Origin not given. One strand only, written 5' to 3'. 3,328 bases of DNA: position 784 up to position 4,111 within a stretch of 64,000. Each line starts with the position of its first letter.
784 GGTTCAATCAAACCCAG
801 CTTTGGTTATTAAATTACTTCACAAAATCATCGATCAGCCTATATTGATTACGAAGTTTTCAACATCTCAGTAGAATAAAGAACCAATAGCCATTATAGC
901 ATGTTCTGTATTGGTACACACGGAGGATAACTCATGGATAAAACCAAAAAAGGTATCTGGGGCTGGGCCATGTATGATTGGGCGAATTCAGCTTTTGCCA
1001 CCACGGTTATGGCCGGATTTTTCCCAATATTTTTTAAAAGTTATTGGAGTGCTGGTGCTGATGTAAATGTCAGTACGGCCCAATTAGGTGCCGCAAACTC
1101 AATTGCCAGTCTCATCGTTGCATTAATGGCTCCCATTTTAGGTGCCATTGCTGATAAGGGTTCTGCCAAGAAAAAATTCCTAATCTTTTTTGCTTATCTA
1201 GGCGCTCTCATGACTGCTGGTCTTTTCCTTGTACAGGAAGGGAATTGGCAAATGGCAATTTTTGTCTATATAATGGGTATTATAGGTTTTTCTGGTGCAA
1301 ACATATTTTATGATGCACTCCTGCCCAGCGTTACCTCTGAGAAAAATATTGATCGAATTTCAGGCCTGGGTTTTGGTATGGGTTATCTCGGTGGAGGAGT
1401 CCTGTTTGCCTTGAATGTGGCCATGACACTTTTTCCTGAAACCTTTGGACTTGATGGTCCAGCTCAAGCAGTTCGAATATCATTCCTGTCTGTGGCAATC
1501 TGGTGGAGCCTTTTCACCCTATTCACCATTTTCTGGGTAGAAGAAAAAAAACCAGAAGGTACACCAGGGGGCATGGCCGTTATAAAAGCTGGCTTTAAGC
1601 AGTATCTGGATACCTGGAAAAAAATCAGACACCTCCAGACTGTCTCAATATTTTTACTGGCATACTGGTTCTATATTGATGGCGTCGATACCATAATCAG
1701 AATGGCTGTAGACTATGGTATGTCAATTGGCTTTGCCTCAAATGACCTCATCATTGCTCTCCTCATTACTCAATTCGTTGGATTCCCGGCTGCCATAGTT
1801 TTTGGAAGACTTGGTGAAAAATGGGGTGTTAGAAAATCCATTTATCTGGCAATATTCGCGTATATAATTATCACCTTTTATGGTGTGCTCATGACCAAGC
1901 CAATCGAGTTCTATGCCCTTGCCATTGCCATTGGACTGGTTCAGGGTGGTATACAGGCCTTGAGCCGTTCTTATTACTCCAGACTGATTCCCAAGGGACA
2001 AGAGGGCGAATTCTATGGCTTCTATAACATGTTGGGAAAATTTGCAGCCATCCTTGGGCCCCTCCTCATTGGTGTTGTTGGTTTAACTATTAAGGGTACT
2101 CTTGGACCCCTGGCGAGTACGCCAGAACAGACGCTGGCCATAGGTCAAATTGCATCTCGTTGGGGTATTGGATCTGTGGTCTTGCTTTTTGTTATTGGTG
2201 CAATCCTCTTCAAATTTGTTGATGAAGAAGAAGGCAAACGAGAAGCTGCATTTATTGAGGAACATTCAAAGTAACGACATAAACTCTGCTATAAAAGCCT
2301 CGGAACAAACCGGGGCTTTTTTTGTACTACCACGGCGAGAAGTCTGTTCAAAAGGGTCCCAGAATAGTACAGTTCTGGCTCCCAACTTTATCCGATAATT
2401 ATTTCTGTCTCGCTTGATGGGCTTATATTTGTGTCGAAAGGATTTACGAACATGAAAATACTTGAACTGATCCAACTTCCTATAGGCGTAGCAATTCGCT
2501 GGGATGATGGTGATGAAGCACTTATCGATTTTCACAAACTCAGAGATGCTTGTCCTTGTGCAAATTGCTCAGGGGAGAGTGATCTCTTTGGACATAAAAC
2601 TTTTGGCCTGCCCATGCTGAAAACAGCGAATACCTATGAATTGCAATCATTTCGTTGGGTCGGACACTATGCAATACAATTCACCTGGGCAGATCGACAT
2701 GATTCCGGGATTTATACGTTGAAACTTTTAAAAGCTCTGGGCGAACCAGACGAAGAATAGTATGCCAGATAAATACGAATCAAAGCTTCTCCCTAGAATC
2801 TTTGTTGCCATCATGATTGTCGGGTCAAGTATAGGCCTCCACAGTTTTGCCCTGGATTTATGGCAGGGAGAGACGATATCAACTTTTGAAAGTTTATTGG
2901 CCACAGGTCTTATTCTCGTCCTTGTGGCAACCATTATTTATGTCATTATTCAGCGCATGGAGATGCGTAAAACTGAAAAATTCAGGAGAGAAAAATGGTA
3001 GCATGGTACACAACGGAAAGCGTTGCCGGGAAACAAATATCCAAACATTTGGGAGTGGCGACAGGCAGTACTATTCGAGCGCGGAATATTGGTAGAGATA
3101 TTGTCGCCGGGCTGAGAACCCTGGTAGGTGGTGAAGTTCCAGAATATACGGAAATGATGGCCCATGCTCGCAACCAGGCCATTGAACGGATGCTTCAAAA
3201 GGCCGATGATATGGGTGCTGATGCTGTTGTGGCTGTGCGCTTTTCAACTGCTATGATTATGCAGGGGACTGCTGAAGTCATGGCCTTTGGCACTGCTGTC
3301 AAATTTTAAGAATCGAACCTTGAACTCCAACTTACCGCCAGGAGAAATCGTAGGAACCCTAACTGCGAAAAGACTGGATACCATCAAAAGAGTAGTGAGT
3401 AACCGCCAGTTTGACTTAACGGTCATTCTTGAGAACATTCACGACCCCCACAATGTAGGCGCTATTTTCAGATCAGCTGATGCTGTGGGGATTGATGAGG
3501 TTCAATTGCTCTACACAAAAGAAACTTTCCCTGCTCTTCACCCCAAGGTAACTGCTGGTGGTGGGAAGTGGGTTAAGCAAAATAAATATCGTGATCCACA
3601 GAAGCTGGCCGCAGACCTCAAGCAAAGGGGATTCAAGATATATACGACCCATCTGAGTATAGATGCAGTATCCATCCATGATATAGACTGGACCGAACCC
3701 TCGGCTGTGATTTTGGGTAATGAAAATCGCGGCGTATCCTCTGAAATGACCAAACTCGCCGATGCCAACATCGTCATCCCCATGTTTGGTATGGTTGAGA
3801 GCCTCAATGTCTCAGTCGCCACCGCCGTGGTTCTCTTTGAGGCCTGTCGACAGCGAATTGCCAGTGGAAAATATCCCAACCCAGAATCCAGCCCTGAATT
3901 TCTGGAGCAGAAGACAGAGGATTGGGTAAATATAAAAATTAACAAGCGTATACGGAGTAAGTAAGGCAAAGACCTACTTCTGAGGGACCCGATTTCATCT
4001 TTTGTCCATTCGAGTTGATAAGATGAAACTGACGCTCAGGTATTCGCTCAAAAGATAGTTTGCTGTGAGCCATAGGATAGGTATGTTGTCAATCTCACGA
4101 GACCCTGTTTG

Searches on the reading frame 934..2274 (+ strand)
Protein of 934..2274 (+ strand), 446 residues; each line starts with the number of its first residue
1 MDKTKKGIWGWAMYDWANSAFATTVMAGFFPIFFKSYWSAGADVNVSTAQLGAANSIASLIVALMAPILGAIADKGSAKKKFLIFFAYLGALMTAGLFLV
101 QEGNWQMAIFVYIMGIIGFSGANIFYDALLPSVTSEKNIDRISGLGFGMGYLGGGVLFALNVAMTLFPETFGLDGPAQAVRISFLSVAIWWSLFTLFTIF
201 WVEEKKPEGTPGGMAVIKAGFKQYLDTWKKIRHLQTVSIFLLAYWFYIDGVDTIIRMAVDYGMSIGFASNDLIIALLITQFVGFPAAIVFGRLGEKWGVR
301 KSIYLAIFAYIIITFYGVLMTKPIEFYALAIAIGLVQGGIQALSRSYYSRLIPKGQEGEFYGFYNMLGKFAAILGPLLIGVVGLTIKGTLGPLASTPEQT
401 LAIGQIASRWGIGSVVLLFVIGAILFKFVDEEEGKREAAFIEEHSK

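Call 13: search_protein_families(library=pfam, proteins=[window:934-2271:+], max_evalue=0.000001)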
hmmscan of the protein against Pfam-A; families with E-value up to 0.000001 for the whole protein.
window:934-2271:+ (446 aa): 3 families
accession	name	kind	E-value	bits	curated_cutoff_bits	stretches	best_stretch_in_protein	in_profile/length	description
PF11700.14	ATG22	-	1.4e-73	248.7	24.1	2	138-382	189-444/482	Vacuole effluxer Atg22 like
PF07690.21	MFS_1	-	2.2e-23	83.2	33.4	1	25-376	9-347/347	Major Facilitator Superfamily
PF13347.12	MFS_2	-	4e-08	32.7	27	1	21-389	7-386/427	MFS/sugar transport protein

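Call 59: find_encoding_contigs(protein=window:934-2274:+, flank=10000, max_places=2)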
Protein window:934-2274:+ (446 aa): 2 contigs read that carry it; 1 place shown.
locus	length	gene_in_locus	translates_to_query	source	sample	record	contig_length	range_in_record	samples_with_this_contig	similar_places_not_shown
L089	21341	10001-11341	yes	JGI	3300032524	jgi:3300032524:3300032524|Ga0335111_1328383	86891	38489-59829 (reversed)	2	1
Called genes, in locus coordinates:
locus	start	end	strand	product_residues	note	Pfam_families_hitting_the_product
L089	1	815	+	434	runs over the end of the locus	PF08486:SpoIID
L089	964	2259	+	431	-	PF07075:NamZ_N, PF20732:NamZ_C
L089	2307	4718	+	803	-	PF00704:Glyco_hydro_18, PF18962:Por_Secre_tail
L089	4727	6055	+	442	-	PF07075:NamZ_N, PF20732:NamZ_C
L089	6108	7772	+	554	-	PF07690:MFS_1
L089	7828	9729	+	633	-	PF00474:SSF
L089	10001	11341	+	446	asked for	PF11700:ATG22 (weak), PF07690:MFS_1, PF13347:MFS_2, PF11700:ATG22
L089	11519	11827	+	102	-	PF06155:GBBH-like_N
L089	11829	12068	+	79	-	-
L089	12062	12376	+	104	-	PF01906:YbjQ_1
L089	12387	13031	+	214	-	PF00588:SpoU_methylase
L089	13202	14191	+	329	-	-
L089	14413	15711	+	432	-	PF05222:AlaDh_PNT_N, PF01262:AlaDh_PNT_C (faint)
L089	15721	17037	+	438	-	PF03435:Sacchrp_dh_NADP, PF16653:Sacchrp_dh_C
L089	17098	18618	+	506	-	PF00171:Aldedh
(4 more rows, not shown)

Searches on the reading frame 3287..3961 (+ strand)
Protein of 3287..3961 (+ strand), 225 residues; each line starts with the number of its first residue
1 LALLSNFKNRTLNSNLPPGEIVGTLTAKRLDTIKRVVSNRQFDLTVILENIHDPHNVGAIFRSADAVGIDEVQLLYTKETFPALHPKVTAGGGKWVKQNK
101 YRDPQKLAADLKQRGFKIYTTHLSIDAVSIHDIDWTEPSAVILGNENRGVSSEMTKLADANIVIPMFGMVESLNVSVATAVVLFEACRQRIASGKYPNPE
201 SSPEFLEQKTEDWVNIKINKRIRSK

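Call 13: search_protein_families(library=pfam, proteins=[window:3287-3961:+], max_evalue=0.000001)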
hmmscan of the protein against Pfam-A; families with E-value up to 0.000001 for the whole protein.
window:3287-3961:+ (225 aa): 1 family
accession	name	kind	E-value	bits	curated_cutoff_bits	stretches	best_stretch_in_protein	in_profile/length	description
PF00588.24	SpoU_methylase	-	6.2e-38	130.5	29.7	1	44-184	2-142/142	SpoU rRNA Methylase family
